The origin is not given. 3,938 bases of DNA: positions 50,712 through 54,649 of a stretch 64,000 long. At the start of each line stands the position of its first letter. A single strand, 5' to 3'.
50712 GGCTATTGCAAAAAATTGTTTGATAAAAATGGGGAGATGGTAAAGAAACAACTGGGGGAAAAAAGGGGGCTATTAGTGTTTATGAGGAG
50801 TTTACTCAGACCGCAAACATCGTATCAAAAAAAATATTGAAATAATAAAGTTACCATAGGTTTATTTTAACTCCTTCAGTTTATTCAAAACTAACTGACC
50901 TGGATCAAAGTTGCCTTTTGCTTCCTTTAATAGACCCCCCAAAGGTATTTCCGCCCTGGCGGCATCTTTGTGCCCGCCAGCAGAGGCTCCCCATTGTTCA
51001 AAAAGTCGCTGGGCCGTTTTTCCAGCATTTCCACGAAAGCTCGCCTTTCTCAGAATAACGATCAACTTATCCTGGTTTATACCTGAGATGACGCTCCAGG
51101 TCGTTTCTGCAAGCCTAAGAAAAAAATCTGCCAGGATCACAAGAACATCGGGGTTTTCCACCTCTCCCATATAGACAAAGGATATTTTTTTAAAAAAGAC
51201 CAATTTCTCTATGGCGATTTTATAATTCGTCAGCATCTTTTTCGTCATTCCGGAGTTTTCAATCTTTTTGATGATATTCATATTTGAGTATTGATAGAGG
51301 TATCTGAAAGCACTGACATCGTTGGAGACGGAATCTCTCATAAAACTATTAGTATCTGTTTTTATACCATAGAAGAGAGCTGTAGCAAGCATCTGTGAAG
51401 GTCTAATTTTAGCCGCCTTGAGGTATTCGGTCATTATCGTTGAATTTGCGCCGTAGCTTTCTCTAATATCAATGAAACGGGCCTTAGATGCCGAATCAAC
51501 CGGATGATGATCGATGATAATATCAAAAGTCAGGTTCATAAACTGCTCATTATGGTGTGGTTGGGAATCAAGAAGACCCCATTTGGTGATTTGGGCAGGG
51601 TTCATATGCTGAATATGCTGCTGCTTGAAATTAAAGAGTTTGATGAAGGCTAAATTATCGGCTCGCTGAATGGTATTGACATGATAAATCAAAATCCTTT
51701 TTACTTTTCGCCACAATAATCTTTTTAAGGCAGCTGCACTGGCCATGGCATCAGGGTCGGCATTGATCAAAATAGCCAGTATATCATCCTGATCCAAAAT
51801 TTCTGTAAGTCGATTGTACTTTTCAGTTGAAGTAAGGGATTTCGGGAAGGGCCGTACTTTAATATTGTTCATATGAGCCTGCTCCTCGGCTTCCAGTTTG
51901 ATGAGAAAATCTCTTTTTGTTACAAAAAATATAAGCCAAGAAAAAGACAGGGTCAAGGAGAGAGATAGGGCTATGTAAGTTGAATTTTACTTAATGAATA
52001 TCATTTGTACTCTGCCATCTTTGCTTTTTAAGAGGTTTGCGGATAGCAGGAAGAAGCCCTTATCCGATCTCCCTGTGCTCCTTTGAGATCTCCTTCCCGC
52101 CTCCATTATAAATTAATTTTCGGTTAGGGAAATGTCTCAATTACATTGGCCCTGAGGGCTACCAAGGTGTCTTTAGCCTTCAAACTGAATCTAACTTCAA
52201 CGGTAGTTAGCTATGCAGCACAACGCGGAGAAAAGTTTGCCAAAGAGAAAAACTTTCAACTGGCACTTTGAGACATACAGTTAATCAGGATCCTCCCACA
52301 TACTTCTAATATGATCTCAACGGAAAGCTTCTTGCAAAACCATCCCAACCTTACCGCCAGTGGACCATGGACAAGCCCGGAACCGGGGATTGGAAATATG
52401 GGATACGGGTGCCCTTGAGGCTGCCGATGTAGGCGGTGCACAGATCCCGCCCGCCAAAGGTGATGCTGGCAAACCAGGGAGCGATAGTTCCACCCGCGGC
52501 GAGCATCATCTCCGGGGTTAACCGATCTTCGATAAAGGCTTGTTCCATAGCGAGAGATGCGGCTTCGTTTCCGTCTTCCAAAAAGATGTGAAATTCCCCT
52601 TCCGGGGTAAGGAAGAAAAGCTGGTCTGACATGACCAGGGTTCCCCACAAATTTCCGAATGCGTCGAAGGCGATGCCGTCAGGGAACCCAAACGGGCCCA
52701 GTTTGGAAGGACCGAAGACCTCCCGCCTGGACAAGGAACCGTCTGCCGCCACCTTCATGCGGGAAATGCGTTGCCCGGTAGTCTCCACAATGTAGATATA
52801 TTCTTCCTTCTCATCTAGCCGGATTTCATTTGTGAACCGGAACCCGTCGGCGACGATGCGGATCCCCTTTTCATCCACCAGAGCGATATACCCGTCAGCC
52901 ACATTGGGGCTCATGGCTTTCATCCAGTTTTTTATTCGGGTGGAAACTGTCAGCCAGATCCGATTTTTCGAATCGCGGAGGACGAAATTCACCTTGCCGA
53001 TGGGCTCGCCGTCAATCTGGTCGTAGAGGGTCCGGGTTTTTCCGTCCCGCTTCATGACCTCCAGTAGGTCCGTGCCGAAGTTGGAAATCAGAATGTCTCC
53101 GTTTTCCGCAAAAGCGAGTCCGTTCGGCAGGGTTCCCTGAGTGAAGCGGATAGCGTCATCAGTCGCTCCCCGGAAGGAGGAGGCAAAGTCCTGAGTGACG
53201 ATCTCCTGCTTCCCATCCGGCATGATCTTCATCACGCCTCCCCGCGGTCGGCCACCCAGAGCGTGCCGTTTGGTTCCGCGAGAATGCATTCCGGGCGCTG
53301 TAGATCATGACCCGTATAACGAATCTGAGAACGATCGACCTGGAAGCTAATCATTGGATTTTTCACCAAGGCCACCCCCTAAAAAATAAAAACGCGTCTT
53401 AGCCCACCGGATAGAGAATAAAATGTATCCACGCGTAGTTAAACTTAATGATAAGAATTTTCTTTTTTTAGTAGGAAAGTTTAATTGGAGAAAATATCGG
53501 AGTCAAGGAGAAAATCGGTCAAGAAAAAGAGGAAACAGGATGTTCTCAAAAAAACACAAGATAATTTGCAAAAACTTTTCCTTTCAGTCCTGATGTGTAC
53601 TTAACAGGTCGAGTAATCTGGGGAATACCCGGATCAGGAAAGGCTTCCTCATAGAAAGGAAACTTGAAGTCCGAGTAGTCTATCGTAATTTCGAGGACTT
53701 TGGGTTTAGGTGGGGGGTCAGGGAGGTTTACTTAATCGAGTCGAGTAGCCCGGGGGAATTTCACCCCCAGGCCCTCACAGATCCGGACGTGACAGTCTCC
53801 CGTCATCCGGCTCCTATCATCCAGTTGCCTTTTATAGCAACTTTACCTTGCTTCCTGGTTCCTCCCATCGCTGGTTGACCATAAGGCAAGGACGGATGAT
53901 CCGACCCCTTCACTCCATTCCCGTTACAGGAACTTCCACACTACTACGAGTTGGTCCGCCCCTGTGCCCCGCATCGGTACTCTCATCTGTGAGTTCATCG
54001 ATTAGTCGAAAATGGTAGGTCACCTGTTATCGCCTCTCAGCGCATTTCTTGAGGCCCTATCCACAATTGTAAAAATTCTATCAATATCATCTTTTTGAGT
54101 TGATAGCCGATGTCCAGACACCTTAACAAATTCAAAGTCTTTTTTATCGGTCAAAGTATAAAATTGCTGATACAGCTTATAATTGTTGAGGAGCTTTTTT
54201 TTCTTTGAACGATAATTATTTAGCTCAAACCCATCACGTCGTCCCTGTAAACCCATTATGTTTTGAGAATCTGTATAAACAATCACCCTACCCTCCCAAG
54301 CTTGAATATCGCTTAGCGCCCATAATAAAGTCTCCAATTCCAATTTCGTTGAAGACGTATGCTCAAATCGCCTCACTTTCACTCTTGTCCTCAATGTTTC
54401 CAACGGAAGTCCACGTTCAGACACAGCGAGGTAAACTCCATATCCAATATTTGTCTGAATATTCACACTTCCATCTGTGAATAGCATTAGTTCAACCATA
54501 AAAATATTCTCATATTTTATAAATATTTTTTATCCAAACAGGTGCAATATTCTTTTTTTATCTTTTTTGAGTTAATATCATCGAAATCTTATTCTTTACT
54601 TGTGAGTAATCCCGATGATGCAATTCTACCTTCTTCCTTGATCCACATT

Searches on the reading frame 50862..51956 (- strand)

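Call 9: search_protein_families(library=pfam, proteins=[window:50862-51956:-])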
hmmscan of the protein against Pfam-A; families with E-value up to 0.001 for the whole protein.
window:50862-51956:- (364 aa): 2 families
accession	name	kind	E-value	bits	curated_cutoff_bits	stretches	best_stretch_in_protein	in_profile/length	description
PF01368.27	DHH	-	5.1e-07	30.4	28.1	1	65-198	9-125/125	DHH family, N-terminal domain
PF02272.25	DHHA1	-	1.8e-06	28.8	25.9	1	261-345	7-91/102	DHHA1 domain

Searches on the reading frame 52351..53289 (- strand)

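Call 9: search_protein_families(library=pfam, proteins=[window:52351-53289:-])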
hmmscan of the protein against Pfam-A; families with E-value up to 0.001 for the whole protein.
window:52351-53289:- (312 aa): 2 families
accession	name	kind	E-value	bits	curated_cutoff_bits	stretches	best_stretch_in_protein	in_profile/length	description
PF08450.18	SGL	-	1.2e-16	61.5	26.3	1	50-232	40-215/246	SMP-30/Gluconolactonase/LRE-like region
PF01731.26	Arylesterase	-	6.5e-05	23.5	21.3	1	134-183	37-86/86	Arylesterase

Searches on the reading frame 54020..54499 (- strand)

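Call 9: search_protein_families(library=pfam, proteins=[window:54020-54499:-])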
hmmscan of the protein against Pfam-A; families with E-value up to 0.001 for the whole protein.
window:54020-54499:- (159 aa): 1 family
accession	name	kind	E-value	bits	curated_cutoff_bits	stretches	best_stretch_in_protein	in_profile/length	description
PF00075.30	RNase_H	-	5.7e-13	49.7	25.8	1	4-133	4-125/141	RNase H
